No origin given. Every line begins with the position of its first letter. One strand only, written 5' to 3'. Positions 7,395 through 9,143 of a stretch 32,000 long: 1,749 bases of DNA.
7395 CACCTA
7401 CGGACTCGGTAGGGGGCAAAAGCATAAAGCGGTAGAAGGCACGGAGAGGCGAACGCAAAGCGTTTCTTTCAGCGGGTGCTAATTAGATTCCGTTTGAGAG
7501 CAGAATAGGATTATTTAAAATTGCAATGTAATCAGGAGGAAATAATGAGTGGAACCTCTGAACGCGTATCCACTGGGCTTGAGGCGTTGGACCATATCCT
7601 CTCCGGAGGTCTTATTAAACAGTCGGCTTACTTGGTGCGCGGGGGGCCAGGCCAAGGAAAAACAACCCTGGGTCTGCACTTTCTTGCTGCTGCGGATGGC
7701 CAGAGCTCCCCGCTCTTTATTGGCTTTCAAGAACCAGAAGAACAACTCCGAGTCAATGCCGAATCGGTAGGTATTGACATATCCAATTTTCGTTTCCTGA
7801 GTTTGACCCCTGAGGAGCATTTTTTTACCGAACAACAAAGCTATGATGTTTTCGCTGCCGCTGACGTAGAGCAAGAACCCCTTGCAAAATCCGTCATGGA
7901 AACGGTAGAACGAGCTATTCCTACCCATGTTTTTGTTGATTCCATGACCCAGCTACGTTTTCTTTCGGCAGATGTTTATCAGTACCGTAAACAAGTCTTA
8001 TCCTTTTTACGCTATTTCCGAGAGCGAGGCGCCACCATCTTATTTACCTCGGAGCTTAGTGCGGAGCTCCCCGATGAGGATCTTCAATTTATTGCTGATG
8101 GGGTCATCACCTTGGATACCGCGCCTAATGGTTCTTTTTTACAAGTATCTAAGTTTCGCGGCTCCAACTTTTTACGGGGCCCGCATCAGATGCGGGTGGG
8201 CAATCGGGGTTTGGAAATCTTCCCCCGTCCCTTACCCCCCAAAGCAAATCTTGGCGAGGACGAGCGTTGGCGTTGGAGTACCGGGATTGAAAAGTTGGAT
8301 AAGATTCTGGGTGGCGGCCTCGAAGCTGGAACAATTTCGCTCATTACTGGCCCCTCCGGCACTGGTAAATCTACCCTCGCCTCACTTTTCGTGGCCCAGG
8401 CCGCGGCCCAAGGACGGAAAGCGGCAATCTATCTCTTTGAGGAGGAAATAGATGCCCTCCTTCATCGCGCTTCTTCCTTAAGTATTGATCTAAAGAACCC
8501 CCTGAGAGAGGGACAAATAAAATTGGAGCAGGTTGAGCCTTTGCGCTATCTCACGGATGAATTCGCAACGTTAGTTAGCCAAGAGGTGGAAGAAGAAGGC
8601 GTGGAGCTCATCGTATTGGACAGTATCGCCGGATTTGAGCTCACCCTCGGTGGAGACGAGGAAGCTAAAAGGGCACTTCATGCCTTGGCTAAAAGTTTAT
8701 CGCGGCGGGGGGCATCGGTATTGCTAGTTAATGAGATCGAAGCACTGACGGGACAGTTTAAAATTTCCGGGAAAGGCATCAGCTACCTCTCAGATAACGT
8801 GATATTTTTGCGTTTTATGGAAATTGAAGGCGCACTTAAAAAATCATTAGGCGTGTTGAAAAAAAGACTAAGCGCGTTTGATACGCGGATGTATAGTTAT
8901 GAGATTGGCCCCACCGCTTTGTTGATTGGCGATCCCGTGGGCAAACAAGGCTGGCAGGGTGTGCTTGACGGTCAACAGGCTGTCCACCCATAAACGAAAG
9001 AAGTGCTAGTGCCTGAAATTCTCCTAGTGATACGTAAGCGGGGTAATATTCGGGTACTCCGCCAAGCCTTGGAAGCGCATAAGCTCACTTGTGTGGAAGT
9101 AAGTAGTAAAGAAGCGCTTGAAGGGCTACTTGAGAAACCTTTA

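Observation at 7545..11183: KaiC-like double ATPase operon whose only recognisable output is a c-di-GMP phosphodiesterase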

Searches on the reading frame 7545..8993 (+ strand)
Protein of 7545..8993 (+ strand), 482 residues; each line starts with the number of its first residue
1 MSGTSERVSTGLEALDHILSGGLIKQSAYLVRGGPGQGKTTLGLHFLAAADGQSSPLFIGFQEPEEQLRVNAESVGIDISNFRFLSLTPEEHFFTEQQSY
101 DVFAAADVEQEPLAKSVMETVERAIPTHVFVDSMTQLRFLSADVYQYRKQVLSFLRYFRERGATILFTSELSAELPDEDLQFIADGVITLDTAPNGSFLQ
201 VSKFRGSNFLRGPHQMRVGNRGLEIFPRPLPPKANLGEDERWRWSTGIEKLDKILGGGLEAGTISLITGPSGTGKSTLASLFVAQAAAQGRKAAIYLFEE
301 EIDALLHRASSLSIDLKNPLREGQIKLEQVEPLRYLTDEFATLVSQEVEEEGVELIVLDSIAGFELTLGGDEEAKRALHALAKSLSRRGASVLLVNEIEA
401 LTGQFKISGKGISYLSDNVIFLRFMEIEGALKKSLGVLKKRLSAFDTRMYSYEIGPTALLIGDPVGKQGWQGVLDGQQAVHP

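Call 3: search_protein_families(library=pfam, proteins=[window:7545-8993:+], max_evalue=0.1)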
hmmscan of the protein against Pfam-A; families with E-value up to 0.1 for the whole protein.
window:7545-8993:+ (482 aa): 40 families (the best 25 are shown)
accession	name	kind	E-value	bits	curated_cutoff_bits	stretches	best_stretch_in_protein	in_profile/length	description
PF06745.19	ATPase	-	9.8e-67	225.1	26.6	2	245-459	2-224/231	KaiC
PF13481.12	AAA_25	-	8.7e-19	68.3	27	2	246-395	17-187/195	AAA domain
PF03796.21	DnaB_C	-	1.3e-10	41.5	27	2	245-339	3-98/255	DnaB-like helicase C terminal domain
PF00154.27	RecA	-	7.1e-10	39.2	27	2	244-363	33-141/262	recA bacterial DNA recombination protein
PF05625.17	PAXNEB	-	1.4e-09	37.9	28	1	241-301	16-77/366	PAXNEB protein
PF13401.12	AAA_22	-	2.6e-09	37.9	27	1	263-402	6-97/130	AAA domain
PF13191.12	AAA_16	-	2e-07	32.1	32.6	1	251-387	12-129/167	AAA ATPase domain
PF20720.3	nSTAND3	-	3.8e-07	30.4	27.2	1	263-300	18-52/155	Novel STAND NTPase 3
PF08423.17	Rad51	-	1.8e-06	27.9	22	1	244-282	8-46/244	Rad51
PF00005.33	ABC_tran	-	3.5e-06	28.1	25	1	259-289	8-39/137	ABC transporter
PF13479.12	AAA_24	-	9.3e-06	26.1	27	1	266-364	6-76/195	AAA domain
PF00004.35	AAA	-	1.2e-05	26.2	21.2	0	266-287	2-23/131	ATPase family associated with various cellular activities (AAA)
PF24883.2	NPHP3_N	-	1.3e-05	25.9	24.8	1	263-301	23-61/164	Nephrocystin 3, N-terminal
PF09848.15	SLFN-g3_helicase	-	2.7e-05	24.1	24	0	28-50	3-25/354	Schlafen group 3, DNA/RNA helicase domain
PF13173.12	AAA_14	-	4.1e-05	24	27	0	264-304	4-42/129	AAA domain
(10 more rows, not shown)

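Call 4: search_protein_families(library=ncbifam, proteins=[window:7545-8993:+], max_evalue=0.1)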
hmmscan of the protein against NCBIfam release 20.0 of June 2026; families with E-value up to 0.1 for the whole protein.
window:7545-8993:+ (482 aa): 53 families (the best 25 are shown)
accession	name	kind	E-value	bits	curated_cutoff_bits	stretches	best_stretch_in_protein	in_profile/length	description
NF006799.0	PRK09302.1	equivalog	5.3e-61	206.7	408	1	6-478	11-486/515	circadian clock protein KaiC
TIGR03880.1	KaiC_arch_3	hypoth_equivalog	4.8e-40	137.5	249.45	2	247-455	1-211/224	KaiC domain-containing protein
TIGR02655.1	circ_KaiC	equivalog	3.7e-35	121.5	546.25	1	7-455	2-455/484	circadian clock protein KaiC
TIGR03881.1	KaiC_arch_4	hypoth_equivalog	1.9e-30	106.3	247.8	2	243-457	2-223/231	KaiC domain-containing protein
TIGR03877.1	thermo_KaiC_1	hypoth_equivalog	2.7e-29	102.3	307.25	2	244-459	4-230/238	KaiC domain-containing protein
TIGR00416.1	sms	equivalog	1.6e-23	83.2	403.05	2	236-362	68-180/454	DNA repair protein RadA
NF004723.0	PRK06067.1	subfamily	2.6e-22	79.5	194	2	245-457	17-230/243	flagellar accessory protein FlaH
NF052589.1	ArlH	equivalog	4e-20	72.5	215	2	249-441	7-201/229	archaellum protein ArlH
NF006861.0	PRK09361.1-1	equivalog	3.3e-15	56.2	278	2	245-384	6-146/235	DNA repair and recombination protein RadB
TIGR03600.1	phage_DnaB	exception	1.2e-12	47.5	498.65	2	4-91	173-263/421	phage replicative helicase, DnaB family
TIGR02237.1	recomb_radB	equivalog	1.3e-12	48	172.4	1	251-426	1-180/210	DNA repair and recombination protein RadB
TIGR02012.1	tigrfam_recA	equivalog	2.1e-10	40.5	325.3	2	245-362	37-143/321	recombinase RecA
TIGR02236.1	recomb_radA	equivalog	5e-09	36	361.15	2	242-280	76-114/311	DNA repair and recombination protein RadA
NF003301.0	PRK04301.1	equivalog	7e-09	35.3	259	1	242-282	81-121/316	DNA repair and recombination protein RadA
TIGR00665.1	DnaB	equivalog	5.7e-08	32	385.25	2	244-340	178-275/435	replicative DNA helicase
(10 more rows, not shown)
